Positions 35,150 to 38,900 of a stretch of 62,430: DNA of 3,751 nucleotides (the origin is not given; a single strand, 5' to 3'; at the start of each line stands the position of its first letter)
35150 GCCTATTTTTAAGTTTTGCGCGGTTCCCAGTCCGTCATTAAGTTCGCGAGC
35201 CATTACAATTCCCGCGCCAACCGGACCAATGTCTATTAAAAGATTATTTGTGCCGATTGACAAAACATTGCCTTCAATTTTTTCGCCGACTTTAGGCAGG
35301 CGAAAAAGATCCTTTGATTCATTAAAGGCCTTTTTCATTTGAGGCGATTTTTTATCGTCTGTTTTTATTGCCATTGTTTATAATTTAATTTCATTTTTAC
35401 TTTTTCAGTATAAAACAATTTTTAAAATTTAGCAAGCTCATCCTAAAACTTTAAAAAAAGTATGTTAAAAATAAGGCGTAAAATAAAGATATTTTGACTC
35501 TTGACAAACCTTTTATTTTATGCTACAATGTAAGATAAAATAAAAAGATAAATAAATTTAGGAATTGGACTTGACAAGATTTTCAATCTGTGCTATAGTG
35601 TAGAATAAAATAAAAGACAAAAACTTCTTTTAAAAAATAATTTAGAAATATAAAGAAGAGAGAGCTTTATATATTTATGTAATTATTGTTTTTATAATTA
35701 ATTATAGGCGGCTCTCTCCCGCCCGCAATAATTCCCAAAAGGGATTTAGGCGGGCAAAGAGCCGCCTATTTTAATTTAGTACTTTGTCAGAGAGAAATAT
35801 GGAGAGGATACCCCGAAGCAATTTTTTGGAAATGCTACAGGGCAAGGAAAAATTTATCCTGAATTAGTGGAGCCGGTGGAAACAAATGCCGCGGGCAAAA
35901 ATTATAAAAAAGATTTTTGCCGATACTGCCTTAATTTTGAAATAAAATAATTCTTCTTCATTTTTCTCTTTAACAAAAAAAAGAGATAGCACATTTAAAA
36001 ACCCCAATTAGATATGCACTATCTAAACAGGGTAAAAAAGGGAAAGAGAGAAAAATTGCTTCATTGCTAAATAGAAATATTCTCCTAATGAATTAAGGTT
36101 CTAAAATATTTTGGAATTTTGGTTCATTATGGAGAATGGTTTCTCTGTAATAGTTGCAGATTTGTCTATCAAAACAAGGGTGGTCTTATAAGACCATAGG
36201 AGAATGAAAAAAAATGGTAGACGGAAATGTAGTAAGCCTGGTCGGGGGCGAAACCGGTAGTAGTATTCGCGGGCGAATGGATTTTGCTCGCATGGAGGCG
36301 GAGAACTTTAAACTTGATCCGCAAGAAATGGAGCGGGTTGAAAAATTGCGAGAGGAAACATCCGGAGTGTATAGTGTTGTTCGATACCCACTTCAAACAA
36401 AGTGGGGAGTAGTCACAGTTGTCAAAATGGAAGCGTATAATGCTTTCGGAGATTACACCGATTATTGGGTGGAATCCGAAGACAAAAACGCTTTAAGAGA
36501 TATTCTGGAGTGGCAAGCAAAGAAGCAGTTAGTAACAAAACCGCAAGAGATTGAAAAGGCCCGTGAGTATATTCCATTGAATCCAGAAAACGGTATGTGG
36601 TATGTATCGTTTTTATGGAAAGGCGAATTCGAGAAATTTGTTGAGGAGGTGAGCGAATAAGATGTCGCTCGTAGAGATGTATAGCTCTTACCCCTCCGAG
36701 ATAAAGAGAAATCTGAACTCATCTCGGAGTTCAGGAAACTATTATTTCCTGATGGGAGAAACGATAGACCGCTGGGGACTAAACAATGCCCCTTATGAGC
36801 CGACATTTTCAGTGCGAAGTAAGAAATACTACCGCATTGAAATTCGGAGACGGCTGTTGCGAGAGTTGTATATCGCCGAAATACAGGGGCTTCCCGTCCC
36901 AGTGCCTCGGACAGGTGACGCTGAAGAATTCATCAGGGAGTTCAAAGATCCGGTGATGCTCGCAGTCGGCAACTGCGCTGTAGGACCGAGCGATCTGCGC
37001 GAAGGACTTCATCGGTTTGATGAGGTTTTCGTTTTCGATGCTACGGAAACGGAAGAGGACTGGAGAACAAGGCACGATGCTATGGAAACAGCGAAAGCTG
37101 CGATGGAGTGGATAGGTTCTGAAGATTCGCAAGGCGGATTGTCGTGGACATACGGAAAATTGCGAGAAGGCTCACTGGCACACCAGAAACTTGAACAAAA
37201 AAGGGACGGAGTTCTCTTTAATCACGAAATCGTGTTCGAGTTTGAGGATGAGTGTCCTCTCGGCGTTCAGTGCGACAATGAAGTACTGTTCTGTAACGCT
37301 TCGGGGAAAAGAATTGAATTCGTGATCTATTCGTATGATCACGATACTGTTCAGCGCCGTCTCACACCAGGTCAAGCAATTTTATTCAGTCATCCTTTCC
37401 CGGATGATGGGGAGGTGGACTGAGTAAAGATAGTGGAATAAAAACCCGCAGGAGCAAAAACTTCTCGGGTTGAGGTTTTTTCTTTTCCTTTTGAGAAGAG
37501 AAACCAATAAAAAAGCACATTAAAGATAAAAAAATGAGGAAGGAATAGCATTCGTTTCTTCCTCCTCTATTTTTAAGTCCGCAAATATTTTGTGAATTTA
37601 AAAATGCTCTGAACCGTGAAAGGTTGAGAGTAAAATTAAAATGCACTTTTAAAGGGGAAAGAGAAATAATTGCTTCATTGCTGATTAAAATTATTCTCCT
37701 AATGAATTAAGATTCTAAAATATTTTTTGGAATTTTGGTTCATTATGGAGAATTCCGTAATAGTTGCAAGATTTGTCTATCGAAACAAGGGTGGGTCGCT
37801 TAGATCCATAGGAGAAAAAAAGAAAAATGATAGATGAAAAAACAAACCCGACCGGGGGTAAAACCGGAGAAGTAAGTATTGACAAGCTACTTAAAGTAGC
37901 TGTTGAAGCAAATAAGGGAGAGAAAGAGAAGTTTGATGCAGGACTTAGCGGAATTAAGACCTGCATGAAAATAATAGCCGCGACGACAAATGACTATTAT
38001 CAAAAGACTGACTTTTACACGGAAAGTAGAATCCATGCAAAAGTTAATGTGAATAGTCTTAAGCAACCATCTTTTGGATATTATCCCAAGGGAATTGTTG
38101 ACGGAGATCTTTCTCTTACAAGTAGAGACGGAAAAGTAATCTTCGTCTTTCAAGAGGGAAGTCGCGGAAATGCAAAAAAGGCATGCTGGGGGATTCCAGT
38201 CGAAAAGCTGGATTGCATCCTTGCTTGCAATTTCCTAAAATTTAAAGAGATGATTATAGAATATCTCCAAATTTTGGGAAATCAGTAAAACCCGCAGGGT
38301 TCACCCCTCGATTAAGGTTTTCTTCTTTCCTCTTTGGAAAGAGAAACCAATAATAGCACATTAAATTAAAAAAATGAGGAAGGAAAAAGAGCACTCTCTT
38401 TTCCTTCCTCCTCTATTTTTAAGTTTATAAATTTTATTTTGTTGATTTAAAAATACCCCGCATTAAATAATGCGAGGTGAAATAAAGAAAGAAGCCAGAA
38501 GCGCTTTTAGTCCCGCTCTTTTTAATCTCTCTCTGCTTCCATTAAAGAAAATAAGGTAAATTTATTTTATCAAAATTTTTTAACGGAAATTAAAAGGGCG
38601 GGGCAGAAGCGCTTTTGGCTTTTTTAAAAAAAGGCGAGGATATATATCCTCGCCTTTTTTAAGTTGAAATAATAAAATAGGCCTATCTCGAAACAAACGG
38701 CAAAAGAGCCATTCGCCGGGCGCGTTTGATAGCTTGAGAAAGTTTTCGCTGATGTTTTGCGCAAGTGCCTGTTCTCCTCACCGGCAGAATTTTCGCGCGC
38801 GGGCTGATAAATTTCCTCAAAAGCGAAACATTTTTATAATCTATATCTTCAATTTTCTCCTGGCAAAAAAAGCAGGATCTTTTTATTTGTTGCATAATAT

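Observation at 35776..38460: Tandem cassette array: unrelated ORF bodies framed by the same 5' leader, the same first ~19 codons and the same structured 3' trailer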

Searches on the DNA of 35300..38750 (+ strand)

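Call 5: search_rna_families(source=window, start=35300, end=38750, threshold=evalue, max_evalue=10, show_alignments=3)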
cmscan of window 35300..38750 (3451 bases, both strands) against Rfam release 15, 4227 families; matches with E-value up to 10: 49.
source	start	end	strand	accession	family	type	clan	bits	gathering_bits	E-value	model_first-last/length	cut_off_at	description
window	35700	35773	-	RF03483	MIR319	Gene; miRNA;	-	30.2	54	0.0012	1-92/92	no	MIR319 microRNA precursor family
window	38483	38626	+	RF01005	MIR530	Gene; miRNA;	-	28.6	85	0.015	1-172/172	no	MIR530 microRNA precursor family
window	38620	38692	-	RF00121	MicC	Gene; sRNA;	-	28.5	90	0.23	1-123/123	no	MicC RNA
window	38552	38669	+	RF00121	MicC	Gene; sRNA;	-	27.4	90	0.38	1-123/123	no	MicC RNA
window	38622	38664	+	RF00979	mir-553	Gene; miRNA;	-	26.1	82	0.061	1-62/62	no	mir-553 microRNA precursor family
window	38578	38662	-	RF01730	Termite-leu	Cis-reg;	-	25.4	51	0.018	1-78/78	no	Termite-leu RNA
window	36066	36157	+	RF01742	lactis-plasmid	Gene; sRNA;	-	25.3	70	0.55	1-106/106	no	lactis-plasmid RNA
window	38367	38419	+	RF00811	mir-84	Gene; miRNA;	-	24.7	60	0.01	1-75/75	no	mir-84 microRNA precursor family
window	38265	38412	+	RF02377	SurA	Gene; sRNA;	-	24.6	100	0.00079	1-279/279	no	SurA sRNA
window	38592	38662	+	RF00506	Thr_leader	Cis-reg; leader;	-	24.4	55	0.15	1-118/118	no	Threonine operon leader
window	37954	38056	+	RF01871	MALAT1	Gene; lncRNA;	-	23.5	70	5.4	1-95/95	no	Metastasis associated lung adenocarcinoma transcript 1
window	38619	38669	-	RF00979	mir-553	Gene; miRNA;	-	22.9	82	0.45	1-62/62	no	mir-553 microRNA precursor family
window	38352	38438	-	RF02409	snoR125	Gene; snRNA; snoRNA; CD-box;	-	22.8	100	0.03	64-145/200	no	Small nucleolar RNA snoR125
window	38627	38686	-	RF02057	STnc40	Gene; sRNA;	-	22.8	45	0.94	1-70/70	no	Salmonella enterica sRNA STnc40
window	38500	38612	-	RF04051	mir-8517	Gene; miRNA;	-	22.7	70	0.19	1-108/108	no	mir-8517 microRNA precursor family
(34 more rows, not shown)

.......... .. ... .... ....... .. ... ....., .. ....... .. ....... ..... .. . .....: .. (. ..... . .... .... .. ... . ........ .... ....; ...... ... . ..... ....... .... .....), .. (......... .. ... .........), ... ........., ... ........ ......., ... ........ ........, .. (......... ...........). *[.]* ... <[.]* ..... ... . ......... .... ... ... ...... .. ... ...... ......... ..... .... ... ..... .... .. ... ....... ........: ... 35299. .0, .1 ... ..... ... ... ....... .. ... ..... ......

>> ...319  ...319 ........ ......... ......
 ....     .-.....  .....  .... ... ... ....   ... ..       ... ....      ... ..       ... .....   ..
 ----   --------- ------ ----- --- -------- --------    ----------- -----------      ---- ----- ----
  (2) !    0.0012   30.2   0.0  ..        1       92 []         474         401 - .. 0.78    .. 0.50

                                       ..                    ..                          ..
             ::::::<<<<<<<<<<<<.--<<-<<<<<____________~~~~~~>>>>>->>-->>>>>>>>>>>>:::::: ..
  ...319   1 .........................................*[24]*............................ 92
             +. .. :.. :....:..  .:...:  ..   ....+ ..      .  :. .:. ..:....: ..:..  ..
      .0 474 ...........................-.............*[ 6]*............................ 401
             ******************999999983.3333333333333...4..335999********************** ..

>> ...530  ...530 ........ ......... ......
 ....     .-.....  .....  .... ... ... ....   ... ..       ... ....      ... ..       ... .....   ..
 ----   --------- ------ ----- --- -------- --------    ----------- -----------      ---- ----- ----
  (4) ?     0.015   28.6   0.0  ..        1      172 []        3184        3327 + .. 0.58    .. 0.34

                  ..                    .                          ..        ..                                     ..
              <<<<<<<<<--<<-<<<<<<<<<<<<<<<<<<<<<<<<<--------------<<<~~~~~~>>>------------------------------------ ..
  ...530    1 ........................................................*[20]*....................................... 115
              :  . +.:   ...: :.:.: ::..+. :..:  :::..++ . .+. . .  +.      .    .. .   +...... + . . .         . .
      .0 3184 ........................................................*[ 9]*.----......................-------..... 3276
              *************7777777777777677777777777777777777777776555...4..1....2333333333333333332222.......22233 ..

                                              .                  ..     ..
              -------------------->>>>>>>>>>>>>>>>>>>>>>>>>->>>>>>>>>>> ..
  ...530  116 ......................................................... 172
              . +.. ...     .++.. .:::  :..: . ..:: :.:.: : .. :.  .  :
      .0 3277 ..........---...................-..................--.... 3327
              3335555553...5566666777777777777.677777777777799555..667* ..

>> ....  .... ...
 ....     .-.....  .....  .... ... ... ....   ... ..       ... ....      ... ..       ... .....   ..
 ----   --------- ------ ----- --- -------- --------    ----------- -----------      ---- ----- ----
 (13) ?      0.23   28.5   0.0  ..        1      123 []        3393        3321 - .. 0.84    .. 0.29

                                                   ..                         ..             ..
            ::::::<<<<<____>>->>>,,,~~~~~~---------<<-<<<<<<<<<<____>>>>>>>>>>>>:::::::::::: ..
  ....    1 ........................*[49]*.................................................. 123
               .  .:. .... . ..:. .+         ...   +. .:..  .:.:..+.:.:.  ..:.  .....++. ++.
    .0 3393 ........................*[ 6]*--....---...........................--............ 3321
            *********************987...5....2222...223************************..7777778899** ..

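Call 48: search_dna_similar(query=window:35960-36260:+, collection=phages, mode=distant, max_evalue=0.01)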
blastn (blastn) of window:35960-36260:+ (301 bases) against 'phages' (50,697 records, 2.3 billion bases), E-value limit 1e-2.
No match.

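Call 50: search_dna_similar(query=window:35960-36260:+, collection=plasmids, mode=distant, max_evalue=0.01)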
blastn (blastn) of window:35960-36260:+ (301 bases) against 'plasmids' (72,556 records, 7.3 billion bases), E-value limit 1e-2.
No match.

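Call 67: build_rna_model(alignment_id=A5, structure=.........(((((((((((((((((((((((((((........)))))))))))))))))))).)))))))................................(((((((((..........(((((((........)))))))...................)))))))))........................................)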
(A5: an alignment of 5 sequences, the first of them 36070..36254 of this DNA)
Model R1 built from alignment A5 (5 sequences, 213 columns); structure: as given.
model positions 186; base pairs 43; branch points 1; effective number of sequences 1.35; information 0.591 bits per position. Calibrated on 0.2 Mb of random sequence (short: E-values are rough).
structure used (alignment columns):
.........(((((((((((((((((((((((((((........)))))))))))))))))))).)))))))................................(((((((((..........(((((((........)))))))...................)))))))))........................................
